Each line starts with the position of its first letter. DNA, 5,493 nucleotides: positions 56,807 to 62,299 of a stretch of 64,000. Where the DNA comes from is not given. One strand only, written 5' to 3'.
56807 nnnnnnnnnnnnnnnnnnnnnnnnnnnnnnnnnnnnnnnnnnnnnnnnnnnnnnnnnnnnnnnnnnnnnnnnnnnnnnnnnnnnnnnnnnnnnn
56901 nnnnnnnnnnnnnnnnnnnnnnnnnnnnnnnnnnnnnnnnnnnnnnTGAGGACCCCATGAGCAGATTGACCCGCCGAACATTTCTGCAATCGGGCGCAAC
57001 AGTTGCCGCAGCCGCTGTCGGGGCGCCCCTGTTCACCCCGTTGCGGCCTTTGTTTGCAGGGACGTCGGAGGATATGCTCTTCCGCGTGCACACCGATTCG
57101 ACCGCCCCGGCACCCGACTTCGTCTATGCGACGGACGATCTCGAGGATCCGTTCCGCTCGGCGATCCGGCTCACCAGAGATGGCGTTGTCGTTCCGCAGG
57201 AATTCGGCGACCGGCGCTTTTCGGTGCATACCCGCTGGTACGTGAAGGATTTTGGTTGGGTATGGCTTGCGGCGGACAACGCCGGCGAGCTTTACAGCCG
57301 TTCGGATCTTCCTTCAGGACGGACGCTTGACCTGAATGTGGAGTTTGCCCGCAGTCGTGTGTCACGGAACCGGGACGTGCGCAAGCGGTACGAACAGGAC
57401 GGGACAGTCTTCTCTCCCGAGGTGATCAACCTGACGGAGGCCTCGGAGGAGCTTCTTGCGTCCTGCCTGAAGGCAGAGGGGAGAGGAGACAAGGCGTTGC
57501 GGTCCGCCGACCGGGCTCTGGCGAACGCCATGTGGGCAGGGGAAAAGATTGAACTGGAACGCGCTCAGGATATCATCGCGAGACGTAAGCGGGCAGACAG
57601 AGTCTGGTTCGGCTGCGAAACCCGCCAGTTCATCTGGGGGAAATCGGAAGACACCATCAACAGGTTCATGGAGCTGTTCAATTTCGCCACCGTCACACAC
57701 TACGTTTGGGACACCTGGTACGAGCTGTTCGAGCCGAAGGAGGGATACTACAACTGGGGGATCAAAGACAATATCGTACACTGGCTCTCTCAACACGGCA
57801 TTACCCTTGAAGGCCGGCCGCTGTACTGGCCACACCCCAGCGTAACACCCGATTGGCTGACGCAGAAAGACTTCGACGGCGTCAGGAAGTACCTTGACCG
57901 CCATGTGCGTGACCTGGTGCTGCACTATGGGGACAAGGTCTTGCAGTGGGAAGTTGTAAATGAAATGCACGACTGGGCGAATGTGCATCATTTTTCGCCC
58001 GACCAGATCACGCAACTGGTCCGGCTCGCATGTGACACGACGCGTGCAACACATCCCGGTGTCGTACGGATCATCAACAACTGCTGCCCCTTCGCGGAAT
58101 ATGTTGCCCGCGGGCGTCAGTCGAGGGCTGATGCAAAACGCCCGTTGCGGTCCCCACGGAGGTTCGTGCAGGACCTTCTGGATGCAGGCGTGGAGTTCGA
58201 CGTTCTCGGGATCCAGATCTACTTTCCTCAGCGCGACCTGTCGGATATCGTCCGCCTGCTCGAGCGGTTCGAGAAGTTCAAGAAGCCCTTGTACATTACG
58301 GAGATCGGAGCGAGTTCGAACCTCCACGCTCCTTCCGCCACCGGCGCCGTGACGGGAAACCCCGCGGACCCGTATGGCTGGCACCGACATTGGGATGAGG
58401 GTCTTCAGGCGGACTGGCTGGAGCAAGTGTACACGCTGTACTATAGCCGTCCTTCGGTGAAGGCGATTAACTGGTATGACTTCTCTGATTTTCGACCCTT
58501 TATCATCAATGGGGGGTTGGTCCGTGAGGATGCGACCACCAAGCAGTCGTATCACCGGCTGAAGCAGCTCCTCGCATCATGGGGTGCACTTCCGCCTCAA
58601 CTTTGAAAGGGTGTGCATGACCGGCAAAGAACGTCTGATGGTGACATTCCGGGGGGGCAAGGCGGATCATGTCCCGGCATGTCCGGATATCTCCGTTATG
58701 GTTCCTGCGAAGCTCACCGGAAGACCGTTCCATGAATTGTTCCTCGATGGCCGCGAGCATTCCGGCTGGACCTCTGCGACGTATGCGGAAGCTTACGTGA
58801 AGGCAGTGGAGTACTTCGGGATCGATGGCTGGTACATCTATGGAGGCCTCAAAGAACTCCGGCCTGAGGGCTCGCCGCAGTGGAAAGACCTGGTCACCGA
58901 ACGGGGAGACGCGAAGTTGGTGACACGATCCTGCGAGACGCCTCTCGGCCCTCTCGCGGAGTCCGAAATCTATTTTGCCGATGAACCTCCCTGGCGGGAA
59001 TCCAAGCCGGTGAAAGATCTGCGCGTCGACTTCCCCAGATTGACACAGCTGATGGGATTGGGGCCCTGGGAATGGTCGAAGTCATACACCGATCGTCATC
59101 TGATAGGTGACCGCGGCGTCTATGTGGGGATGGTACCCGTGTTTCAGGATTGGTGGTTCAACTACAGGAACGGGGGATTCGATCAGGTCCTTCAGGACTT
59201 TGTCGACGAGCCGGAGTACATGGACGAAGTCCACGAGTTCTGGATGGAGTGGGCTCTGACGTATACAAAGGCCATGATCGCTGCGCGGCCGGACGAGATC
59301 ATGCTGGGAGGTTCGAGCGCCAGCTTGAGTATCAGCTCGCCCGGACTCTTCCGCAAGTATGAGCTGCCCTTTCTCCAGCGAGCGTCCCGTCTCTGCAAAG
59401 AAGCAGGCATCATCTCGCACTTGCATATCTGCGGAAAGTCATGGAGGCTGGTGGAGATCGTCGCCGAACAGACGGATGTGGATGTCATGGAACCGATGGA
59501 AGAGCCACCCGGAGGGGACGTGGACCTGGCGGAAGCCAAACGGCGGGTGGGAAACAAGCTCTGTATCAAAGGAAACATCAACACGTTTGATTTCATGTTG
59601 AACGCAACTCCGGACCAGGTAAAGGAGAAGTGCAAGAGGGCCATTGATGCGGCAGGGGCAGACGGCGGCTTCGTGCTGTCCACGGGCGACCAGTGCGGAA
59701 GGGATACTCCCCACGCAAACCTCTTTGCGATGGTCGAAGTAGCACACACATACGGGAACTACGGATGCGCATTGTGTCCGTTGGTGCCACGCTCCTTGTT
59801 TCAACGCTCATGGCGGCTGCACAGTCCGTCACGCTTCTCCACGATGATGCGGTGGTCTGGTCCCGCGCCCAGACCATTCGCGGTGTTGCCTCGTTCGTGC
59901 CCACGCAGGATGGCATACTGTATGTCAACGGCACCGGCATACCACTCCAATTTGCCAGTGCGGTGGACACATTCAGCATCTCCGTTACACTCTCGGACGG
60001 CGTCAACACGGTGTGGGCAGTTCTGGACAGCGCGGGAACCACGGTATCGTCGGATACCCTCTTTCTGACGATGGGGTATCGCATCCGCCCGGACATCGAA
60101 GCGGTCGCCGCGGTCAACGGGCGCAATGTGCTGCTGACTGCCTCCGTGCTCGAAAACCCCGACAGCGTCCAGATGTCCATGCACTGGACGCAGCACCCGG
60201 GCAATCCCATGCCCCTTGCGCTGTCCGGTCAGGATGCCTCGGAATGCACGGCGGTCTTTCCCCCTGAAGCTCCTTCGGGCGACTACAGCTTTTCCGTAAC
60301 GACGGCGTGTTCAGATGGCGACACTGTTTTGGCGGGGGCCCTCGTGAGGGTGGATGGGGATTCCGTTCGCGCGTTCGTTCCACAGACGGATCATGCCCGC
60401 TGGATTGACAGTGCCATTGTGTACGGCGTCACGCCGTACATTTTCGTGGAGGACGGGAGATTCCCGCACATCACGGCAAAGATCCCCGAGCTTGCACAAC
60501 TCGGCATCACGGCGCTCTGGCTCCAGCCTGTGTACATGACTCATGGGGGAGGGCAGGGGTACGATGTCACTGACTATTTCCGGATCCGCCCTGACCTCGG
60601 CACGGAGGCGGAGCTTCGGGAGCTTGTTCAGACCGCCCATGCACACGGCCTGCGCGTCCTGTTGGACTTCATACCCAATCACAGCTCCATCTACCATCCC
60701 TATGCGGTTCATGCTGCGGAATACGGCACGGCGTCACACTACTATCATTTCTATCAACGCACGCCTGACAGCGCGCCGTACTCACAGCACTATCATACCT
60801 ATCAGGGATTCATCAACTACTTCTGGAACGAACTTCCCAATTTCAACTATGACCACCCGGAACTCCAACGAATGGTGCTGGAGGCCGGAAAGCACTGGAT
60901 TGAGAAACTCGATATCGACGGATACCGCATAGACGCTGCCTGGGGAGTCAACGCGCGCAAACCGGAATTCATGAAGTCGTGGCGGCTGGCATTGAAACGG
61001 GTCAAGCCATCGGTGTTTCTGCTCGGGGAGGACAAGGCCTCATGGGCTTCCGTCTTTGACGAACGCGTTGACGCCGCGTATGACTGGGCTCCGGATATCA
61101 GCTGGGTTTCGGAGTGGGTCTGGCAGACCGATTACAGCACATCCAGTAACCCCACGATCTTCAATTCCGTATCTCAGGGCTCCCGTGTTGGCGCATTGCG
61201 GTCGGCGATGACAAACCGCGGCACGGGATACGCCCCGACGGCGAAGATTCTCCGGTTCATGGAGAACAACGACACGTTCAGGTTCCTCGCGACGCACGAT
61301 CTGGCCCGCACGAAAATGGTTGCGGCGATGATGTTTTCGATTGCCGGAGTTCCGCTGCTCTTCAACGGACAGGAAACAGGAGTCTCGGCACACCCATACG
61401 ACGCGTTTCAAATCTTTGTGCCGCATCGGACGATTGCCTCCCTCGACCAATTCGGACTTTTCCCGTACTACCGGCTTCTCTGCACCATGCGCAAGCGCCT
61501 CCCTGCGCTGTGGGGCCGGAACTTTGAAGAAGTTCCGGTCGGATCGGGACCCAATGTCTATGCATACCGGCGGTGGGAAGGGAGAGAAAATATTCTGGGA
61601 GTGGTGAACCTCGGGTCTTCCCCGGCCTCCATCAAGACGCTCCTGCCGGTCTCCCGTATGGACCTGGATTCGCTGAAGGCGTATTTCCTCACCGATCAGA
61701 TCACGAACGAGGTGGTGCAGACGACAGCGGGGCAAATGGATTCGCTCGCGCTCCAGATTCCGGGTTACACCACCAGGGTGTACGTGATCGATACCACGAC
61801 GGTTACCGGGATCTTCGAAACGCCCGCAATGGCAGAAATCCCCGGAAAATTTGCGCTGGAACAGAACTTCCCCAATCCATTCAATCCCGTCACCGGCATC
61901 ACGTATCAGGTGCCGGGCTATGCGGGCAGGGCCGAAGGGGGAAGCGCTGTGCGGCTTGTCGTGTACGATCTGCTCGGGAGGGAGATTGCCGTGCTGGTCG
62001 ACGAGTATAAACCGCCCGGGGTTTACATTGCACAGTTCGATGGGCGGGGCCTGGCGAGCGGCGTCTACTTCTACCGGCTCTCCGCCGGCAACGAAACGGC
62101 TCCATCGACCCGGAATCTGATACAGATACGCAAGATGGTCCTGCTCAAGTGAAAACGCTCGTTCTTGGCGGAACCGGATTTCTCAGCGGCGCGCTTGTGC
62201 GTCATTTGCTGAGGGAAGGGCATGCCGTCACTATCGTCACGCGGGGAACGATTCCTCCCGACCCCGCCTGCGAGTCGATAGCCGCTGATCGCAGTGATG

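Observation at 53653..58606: Three tandem GH10-like paralogs sharing a novel N-terminal domain, with different predicted localisation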

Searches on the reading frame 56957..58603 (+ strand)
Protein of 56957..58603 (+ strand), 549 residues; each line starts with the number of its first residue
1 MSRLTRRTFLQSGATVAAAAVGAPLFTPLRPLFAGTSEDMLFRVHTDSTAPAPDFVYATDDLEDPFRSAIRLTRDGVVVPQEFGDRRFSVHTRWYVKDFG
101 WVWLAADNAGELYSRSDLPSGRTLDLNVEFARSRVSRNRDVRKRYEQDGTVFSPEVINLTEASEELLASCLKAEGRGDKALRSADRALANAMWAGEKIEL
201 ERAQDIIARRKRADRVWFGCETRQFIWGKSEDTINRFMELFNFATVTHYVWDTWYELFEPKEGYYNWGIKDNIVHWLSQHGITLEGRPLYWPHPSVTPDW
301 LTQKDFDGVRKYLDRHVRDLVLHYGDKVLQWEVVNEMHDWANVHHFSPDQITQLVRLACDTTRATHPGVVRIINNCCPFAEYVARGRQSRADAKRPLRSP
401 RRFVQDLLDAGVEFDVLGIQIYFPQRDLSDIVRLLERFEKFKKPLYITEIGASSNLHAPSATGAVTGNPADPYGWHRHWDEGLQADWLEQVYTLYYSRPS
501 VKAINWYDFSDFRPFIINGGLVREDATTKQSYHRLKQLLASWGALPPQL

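Call 4: search_protein_families(library=pfam, proteins=[window:56957-58603:+], max_evalue=1)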
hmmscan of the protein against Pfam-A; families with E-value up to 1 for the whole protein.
window:56957-58603:+ (549 aa): 3 families
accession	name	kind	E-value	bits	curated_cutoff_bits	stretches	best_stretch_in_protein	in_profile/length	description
PF00331.26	Glyco_hydro_10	-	1.5e-18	67.5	22.1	1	256-511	48-279/311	Glycosyl hydrolase family 10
PF10518.14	TAT_signal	-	0.017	15.5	22.7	1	4-21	2-19/21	TAT (twin-arginine translocation) pathway signal sequence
PF11790.14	Glyco_hydro_cc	-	0.061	13.3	21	1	411-457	133-176/237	Glycosyl hydrolase catalytic core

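Call 5: search_protein_families(library=ncbifam, proteins=[window:56957-58603:+], max_evalue=1)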
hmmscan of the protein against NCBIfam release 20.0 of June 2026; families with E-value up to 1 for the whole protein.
window:56957-58603:+ (549 aa): 4 families
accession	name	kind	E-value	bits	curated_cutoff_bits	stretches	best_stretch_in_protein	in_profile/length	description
NF041944.1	Xylase_Ferestase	equivalog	1.8e-10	39.6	1200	1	256-457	46-256/694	bifunctional endo-1,4-beta-xylanase/feruloyl esterase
TIGR01409.1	TAT_signal_seq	domain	0.026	14.9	16.7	1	4-24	1-21/29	twin-arginine translocation signal domain-containing protein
NF051902.1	GH35_fam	subfamily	0.039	12.6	500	0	244-282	50-85/510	GH35 family beta-galactosidase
NF007980.0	PRK10707.1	equivalog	0.32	10.5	134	0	206-234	152-181/192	CoA pyrophosphatase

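Call 20: find_homologous_proteins(query=window:56957-58603:+)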
Query window:56957-58603:+ (549 aa): 547 proteins with E <= 0.001 among 8000 candidates; the best 120 are listed.
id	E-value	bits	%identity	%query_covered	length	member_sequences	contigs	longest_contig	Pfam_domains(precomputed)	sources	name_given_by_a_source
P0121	0.0e+0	1297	100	100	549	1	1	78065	PF00331.27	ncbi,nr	ncbi:MAG: endo-1,4-beta-xylanase [Bacteroidetes bacterium]|nr:endo-1,4-beta-xylanase [Bacteroidota b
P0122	0.0e+0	1058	80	100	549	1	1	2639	PF00331.27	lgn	-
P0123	0.0e+0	1020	82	93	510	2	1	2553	PF00331.27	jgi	-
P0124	1.6e-298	1009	76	100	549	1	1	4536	PF00331.27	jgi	jgi:GH35 family endo-1,4-beta-xylanase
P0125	9.0e-294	994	80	93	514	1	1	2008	PF00331.27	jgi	jgi:GH35 family endo-1,4-beta-xylanase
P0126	1.8e-290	983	74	100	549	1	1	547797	PF00331.27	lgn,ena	-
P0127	2.4e-287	972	74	99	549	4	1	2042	PF00331.27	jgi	jgi:GH35 family endo-1,4-beta-xylanase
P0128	6.8e-287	971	72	100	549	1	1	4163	PF00331.27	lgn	-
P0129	7.0e-273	925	71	99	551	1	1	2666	PF00331.27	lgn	-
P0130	1.3e-264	897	77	90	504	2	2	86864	PF00331.27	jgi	jgi:GH35 family endo-1,4-beta-xylanase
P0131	1.5e-264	897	68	99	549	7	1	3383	PF00331.27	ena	-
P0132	8.4e-261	885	67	99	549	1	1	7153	PF00331.27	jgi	jgi:GH35 family endo-1,4-beta-xylanase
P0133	1.7e-257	874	66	99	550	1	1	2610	PF00331.27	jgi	jgi:endo-1,4-beta-xylanase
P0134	2.3e-255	867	67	99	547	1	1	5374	PF00331.27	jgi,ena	-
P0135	1.6e-249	847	65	99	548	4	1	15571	PF00331.27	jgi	jgi:endo-1,4-beta-xylanase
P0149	3.3e-237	807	62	99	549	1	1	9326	PF10518.15,PF00331.27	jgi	jgi:GH35 family endo-1,4-beta-xylanase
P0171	1.2e-229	782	60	99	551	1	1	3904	PF10518.15,PF00331.27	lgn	-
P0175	2.7e-229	781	60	99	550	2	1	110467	PF10518.15,PF00331.27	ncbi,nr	ncbi:endo-1,4-beta-xylanase [candidate division KSB1 bacterium]|nr:endo-1,4-beta-xylanase [candidate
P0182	7.0e-227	773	60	99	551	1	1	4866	PF10518.15,PF00331.27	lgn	-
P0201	3.3e-223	761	58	99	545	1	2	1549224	PF00331.27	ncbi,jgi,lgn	-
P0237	9.8e-217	739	57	99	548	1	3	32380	PF10518.15,PF00331.27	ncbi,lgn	-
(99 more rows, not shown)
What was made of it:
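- On Twin-arginine (Tat) signal peptides: Some homologues pass PF10518 or are named as Tat-signal proteins (call 20).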

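Call 23: find_encoding_contigs(protein=P0121, flank=10000, max_places=3)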
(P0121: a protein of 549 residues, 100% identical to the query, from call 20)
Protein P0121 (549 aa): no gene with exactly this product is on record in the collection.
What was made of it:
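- Tried and rejected: Nothing on record (call 23).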

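Call 28: find_encoding_contigs(protein=P0201, flank=10000, max_places=1)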
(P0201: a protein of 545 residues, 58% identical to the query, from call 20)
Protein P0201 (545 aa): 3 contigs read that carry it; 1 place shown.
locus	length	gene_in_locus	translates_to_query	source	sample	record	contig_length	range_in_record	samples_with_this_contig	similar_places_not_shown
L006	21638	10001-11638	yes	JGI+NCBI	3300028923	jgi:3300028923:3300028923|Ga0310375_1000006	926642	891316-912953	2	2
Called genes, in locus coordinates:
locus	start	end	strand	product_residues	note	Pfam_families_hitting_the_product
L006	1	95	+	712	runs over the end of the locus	PF01301:Glyco_hydro_35, PF02449:Glyco_hydro_42, PF08532:Glyco_hydro_42M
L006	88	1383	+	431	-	PF07690:MFS_1, PF00083:Sugar_tr, PF07690:MFS_1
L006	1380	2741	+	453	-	PF02585:PIG-L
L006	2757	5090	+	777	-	-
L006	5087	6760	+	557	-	PF00331:Glyco_hydro_10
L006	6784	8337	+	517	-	PF00331:Glyco_hydro_10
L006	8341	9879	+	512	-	PF00331:Glyco_hydro_10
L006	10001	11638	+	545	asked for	PF00331:Glyco_hydro_10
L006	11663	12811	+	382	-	PF01208:URO-D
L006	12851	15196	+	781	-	PF00128:Alpha-amylase, PF18962:Por_Secre_tail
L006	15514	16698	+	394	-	-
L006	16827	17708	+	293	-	PF01156:IU_nuc_hydro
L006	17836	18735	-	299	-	PF13353:Fer4_12, PF04055:Radical_SAM, PF12837:Fer4_6 (weak)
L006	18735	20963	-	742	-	PF02901:PFL-like, PF01228:Gly_radical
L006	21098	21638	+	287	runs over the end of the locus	PF00165:HTH_AraC (faint), PF02311:AraC_binding, PF07883:Cupin_2 (weak), PF12833:HTH_18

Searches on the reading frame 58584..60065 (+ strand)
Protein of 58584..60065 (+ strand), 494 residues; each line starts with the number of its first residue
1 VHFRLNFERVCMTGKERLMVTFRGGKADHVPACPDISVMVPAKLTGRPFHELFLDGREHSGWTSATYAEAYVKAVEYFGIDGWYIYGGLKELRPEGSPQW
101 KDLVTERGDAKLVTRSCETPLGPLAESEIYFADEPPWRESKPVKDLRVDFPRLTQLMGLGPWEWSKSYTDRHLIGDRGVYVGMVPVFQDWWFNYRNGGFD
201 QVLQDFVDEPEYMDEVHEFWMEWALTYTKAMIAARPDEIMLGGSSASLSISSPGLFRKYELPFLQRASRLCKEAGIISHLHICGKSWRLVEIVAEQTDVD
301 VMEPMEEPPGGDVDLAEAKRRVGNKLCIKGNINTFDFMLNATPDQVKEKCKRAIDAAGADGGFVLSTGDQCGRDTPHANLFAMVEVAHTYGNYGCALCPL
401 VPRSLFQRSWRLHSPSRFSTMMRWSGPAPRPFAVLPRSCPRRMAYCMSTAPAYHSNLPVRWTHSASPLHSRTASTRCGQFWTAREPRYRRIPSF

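Call 15: search_protein_families(library=pfam, proteins=[window:58584-60065:+], max_evalue=0.001)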
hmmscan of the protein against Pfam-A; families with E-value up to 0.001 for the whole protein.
window:58584-60065:+ (494 aa): 1 family
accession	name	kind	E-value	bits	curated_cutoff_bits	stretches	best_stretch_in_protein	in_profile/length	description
PF01208.23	URO-D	-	9.4e-24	84.5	23.9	1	198-390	161-346/346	Uroporphyrinogen decarboxylase (URO-D)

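Call 57: search_protein_families(library=ncbifam, proteins=[window:58584-60065:+], max_evalue=0.001)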
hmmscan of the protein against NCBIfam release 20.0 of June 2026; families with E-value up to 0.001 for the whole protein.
window:58584-60065:+ (494 aa): 5 families
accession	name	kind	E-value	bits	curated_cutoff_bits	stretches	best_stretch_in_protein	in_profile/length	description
TIGR01463.1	mtaA_cmuA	subfamily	1.1e-25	90.6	235.4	1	200-388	158-336/340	MtaA/CmuA family methyltransferase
NF004889.0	PRK06252.1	subfamily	1.6e-23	83.2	244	1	200-390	159-336/340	methylcobalamin:coenzyme M methyltransferase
NF040654.1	MtaA_Meth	equivalog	2.1e-19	69.7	400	1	199-390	156-335/337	methylcobamide:CoM methyltransferase MtaA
NF041608.1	methylcob_mtaseMtbA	equivalog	4.2e-19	68.8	600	1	200-390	158-337/339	methylcobamide:CoM methyltransferase MtbA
TIGR01464.1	hemE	equivalog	6e-05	22.2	302.95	1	208-388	166-337/338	uroporphyrinogen decarboxylase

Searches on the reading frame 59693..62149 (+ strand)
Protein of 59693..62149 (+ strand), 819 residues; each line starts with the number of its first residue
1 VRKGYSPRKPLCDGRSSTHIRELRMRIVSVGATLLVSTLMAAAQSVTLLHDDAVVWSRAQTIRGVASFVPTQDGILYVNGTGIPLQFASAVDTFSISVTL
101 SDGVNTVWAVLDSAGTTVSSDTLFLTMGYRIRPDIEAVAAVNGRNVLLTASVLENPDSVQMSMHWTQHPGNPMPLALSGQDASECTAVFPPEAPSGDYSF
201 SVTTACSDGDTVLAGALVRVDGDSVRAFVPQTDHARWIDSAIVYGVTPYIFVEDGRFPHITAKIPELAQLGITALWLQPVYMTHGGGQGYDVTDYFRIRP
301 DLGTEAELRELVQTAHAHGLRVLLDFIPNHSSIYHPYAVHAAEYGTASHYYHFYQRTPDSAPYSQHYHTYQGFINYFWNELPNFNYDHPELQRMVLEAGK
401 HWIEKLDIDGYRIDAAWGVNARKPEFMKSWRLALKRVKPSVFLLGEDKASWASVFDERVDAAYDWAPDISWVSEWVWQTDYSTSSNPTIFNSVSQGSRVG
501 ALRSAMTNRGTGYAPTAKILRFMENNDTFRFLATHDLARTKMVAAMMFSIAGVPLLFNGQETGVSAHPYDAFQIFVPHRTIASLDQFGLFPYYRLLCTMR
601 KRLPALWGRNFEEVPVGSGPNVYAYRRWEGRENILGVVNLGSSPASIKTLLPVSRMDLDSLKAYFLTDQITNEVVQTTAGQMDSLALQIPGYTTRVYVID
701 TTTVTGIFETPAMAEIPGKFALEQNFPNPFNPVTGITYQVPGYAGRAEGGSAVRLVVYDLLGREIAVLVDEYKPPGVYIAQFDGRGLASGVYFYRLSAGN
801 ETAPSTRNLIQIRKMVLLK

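Call 15: search_protein_families(library=pfam, proteins=[window:59693-62149:+], max_evalue=0.001)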
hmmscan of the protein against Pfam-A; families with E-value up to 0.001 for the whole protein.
window:59693-62149:+ (819 aa): 1 family
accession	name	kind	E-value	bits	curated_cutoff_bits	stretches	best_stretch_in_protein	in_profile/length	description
PF00128.31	Alpha-amylase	-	1.3e-38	133.9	22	1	255-566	16-358/446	Alpha amylase, catalytic domain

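Call 57: search_protein_families(library=ncbifam, proteins=[window:59693-62149:+], max_evalue=0.001)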
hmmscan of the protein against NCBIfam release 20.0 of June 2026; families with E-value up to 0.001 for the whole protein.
window:59693-62149:+ (819 aa): 40 families (the best 25 are shown)
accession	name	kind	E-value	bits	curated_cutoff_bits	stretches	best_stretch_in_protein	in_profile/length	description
NF041321.1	Alpha-amyl_MalA_Halo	equivalog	7.9e-44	150.1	875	1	231-663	250-647/666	alpha-amylase MalA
NF008051.0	PRK10785.1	equivalog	7e-36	123.6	568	1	256-697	177-604/607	maltodextrin glucosidase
TIGR02456.1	treS_nterm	equivalog_domain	2.6e-30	105.5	678.35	1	237-416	2-199/539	maltose alpha-D-glucosyltransferase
NF041090.1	Cyc-maltodext_AglB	equivalog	5.7e-27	94.6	540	1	258-446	65-235/470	cyclomaltodextrinase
TIGR02403.1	trehalose_treC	equivalog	1.7e-26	93.1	799.05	1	240-415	4-194/544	alpha,alpha-phosphotrehalase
NF051899.1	BetGalacBglAAgro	equivalog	2.2e-25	89.1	900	1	237-415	2-198/537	beta-galactosidase BglA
NF008183.0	PRK10933.1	subfamily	3.4e-24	85.4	535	1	235-416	5-202/551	alpha,alpha-phosphotrehalase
TIGR02401.1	trehalose_TreY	equivalog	1.1e-19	70.2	498.65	1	257-354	15-116/838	malto-oligosyltrehalose synthase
TIGR02402.1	trehalose_TreZ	equivalog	1.9e-19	69.4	538.8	1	234-459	88-294/545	malto-oligosyltrehalose trehalohydrolase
NF011083.0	PRK14510.1-2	equivalog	5.6e-18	63.9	1322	1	258-447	223-411/1186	bifunctional glycogen debranching protein GlgX/4-alpha-glucanotransferase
NF006970.0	PRK09441.1-3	equivalog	1.4e-16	60.2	516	1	257-557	57-352/466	alpha-amylase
NF011085.0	PRK14511.1-2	equivalog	4e-15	55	1312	1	251-332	12-94/873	malto-oligosyltrehalose synthase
NF011077.0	PRK14507.1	equivalog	2.9e-14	51.4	2148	1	251-353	751-857/1693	malto-oligosyltrehalose synthase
NF006969.0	PRK09441.1-2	equivalog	6.2e-14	51.7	382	2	257-331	21-105/483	alpha-amylase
NF011086.0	PRK14511.1-3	equivalog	1.2e-13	50.2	1411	1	258-355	19-120/924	malto-oligosyltrehalose synthase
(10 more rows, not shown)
